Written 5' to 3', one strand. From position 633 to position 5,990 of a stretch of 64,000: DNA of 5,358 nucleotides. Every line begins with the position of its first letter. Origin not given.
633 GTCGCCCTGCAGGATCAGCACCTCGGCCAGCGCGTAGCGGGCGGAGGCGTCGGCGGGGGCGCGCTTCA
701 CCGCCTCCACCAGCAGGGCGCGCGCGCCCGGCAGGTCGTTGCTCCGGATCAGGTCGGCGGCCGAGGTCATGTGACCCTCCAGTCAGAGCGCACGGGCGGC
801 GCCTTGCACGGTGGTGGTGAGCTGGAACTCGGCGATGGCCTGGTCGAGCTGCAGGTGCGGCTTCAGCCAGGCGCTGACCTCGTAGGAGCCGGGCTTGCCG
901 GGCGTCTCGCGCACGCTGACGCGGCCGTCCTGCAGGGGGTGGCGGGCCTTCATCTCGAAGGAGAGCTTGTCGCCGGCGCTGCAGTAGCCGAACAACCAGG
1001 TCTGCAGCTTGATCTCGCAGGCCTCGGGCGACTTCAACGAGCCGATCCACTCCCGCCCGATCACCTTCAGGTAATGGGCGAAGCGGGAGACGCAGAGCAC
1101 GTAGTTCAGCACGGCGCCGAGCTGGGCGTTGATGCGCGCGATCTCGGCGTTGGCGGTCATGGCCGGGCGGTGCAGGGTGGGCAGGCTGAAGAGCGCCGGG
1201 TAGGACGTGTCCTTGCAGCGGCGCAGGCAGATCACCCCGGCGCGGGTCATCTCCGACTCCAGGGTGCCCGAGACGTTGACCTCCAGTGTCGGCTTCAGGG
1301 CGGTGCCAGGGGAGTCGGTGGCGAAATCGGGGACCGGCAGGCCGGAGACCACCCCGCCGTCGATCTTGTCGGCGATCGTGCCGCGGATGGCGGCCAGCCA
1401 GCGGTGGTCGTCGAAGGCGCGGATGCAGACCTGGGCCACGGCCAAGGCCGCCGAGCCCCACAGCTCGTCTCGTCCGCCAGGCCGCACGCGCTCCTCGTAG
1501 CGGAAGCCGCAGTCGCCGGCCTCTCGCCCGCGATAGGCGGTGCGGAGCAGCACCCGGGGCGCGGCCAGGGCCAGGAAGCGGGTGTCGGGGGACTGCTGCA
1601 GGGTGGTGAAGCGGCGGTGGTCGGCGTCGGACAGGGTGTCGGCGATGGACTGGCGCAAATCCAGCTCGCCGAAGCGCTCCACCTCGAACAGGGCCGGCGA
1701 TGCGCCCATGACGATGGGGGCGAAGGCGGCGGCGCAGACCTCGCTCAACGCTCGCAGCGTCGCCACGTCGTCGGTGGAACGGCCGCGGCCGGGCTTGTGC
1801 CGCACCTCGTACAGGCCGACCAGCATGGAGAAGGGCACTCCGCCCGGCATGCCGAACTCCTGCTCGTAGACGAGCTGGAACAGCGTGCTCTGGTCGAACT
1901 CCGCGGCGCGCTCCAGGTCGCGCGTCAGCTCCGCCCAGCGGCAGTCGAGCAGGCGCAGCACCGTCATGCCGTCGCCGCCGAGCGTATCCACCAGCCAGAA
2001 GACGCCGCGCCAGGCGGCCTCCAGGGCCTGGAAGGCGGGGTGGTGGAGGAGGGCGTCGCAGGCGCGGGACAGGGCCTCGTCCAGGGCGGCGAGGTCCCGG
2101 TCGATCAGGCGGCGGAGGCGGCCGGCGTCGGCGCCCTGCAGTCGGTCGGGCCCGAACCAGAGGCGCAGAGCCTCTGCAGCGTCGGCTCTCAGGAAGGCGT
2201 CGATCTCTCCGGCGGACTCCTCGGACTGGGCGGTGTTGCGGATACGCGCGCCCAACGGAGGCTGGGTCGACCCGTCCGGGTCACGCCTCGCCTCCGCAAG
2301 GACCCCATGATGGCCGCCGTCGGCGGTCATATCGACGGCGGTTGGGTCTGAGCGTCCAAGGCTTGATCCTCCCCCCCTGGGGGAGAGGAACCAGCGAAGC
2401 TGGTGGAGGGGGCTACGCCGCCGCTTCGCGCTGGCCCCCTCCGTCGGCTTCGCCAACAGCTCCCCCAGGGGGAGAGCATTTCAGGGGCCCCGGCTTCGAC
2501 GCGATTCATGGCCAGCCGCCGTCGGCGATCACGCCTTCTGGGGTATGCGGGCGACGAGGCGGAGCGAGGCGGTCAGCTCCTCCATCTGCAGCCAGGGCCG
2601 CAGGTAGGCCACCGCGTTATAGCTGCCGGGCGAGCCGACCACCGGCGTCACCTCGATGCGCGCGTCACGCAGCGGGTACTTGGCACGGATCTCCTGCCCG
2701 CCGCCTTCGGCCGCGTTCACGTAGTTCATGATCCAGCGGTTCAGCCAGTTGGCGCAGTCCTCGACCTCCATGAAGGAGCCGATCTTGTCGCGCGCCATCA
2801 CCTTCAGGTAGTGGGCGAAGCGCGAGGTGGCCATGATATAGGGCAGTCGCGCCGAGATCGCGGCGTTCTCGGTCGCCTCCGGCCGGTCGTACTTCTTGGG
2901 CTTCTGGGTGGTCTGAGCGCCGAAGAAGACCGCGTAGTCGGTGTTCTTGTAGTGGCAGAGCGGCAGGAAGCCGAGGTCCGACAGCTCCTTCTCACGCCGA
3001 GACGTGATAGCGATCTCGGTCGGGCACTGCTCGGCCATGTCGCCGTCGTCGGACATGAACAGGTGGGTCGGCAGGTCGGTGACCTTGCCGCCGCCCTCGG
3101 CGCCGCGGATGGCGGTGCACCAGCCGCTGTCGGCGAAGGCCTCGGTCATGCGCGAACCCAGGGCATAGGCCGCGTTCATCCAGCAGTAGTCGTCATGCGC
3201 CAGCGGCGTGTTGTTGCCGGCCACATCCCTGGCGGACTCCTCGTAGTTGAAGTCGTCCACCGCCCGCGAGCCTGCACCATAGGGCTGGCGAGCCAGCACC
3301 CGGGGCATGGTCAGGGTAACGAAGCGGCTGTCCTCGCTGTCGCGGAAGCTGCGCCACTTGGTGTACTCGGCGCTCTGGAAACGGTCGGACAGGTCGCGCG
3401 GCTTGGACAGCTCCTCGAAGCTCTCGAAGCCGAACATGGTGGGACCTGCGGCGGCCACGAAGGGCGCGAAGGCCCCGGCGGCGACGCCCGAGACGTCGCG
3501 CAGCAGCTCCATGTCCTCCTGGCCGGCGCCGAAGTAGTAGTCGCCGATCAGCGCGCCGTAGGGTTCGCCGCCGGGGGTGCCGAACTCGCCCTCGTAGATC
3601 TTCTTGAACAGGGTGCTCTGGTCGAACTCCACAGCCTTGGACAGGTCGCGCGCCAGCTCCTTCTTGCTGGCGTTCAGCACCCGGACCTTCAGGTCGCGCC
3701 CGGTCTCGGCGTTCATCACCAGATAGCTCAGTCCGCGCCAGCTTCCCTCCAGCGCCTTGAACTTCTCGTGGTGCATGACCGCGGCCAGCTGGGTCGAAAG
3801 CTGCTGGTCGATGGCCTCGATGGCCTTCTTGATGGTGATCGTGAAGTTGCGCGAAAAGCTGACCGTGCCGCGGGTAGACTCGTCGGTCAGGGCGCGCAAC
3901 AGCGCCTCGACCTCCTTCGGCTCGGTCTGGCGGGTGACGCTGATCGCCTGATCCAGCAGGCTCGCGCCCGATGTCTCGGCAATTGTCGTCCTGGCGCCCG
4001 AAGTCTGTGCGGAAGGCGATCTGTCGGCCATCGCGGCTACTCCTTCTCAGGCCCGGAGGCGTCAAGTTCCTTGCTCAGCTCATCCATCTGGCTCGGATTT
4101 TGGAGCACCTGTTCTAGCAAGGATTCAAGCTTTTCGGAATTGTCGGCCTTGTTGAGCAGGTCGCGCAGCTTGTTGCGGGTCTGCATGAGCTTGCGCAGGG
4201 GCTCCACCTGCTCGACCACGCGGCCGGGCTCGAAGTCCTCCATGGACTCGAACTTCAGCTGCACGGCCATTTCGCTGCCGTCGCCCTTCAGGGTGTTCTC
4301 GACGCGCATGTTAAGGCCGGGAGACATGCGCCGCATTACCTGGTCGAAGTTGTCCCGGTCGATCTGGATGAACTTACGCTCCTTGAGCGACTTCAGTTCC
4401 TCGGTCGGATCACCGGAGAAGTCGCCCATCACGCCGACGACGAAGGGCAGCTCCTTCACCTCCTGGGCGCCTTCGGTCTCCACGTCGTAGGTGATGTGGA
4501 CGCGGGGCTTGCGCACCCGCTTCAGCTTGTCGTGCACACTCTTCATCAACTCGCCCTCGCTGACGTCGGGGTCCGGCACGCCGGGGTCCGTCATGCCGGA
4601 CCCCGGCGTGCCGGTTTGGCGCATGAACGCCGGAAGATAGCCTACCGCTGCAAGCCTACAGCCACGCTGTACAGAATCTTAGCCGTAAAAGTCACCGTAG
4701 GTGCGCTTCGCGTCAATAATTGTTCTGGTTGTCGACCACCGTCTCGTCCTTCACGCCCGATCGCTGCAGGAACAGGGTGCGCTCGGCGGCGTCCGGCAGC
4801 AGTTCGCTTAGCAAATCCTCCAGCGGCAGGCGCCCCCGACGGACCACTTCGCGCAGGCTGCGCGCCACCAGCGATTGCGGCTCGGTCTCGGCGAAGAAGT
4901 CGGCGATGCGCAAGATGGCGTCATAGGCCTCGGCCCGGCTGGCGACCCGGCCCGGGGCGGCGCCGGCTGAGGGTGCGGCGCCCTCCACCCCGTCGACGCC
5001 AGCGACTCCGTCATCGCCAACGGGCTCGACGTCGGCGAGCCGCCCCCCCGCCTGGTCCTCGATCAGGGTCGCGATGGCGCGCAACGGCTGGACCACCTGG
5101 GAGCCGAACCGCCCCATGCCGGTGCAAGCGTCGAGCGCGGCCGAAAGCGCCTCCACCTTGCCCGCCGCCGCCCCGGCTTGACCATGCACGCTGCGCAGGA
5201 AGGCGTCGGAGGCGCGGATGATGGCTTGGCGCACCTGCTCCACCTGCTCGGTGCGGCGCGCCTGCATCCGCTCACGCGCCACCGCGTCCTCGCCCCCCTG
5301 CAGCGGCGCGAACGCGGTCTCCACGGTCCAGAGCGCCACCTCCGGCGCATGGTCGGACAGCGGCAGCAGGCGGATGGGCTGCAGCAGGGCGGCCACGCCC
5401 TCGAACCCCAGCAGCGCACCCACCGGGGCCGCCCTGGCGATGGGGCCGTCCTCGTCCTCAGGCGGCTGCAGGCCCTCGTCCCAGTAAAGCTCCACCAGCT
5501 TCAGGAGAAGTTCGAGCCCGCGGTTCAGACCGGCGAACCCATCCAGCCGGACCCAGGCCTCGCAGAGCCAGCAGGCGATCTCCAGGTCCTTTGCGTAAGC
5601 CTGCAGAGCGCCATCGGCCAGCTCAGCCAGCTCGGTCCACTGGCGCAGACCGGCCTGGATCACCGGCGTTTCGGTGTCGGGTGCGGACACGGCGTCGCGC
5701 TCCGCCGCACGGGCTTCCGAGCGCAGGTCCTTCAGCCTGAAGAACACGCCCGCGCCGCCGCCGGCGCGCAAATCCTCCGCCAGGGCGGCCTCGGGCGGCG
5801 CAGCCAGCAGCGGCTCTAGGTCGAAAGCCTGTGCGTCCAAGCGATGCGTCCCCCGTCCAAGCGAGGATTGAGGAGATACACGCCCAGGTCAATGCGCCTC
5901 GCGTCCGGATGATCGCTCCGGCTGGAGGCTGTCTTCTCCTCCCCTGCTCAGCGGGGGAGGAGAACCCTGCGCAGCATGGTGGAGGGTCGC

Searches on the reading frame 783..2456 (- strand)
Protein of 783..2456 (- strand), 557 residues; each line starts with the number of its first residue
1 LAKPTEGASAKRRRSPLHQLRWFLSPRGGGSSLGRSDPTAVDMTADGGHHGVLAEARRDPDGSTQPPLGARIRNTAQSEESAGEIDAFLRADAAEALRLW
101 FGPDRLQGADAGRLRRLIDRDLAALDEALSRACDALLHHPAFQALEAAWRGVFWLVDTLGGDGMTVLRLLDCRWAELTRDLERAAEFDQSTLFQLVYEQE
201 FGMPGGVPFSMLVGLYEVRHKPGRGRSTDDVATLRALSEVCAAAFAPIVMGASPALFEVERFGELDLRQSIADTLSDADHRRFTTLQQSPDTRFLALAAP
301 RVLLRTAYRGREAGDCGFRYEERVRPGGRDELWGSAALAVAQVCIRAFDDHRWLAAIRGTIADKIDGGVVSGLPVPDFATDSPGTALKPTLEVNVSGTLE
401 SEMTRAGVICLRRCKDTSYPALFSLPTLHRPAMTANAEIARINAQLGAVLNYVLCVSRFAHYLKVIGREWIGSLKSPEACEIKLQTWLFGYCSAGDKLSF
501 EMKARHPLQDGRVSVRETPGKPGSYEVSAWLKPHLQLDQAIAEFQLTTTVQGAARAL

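Call 11: search_protein_families(library=pfam, proteins=[window:783-2456:-], max_evalue=0.001)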
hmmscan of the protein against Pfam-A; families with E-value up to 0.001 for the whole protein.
window:783-2456:- (557 aa): 2 families
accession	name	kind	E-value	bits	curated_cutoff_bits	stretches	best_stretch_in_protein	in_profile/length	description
PF05943.17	VipB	-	1.5e-88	297.2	27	1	120-428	2-300/301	EvpB/VC_A0108, tail sheath N-terminal domain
PF18945.5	VipB_2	-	3e-36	124.5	27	1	440-549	2-111/112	EvpB/VC_A0108, tail sheath gpW/gp25-like domain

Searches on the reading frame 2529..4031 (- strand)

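Call 11: search_protein_families(library=pfam, proteins=[window:2529-4031:-], max_evalue=0.001)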
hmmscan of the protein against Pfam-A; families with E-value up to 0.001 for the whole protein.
window:2529-4031:- (500 aa): 2 families
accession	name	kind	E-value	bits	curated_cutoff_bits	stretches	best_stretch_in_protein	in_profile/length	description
PF05943.17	VipB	-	2.1e-132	441.2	27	1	69-376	2-301/301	EvpB/VC_A0108, tail sheath N-terminal domain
PF18945.5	VipB_2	-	1.4e-43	148.1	27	1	385-496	1-112/112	EvpB/VC_A0108, tail sheath gpW/gp25-like domain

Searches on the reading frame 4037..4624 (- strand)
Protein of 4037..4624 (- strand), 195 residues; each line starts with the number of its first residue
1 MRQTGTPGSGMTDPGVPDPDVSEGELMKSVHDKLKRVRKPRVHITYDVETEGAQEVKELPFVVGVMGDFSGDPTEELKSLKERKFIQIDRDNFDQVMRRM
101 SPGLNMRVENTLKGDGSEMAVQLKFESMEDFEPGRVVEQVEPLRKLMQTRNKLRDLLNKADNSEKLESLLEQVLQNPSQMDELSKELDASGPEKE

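Call 11: search_protein_families(library=pfam, proteins=[window:4037-4624:-], max_evalue=0.001)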
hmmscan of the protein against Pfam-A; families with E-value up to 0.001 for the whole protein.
window:4037-4624:- (195 aa): 1 family
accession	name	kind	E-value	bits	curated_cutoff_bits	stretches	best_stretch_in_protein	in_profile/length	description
PF05591.17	T6SS_VipA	-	7.4e-64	214.7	24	1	35-187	2-154/155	Type VI secretion system, VipA, VC_A0107 or Hcp2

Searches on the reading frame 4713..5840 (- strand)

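Call 11: search_protein_families(library=pfam, proteins=[window:4713-5840:-], max_evalue=0.001)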
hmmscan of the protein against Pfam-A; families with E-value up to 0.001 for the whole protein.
window:4713-5840:- (375 aa): 1 family
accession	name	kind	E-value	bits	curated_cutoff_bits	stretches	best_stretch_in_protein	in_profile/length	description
PF06812.17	ImpA_N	-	2.4e-20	73.2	26.9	1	21-144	11-118/119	ImpA, N-terminal, type VI secretion system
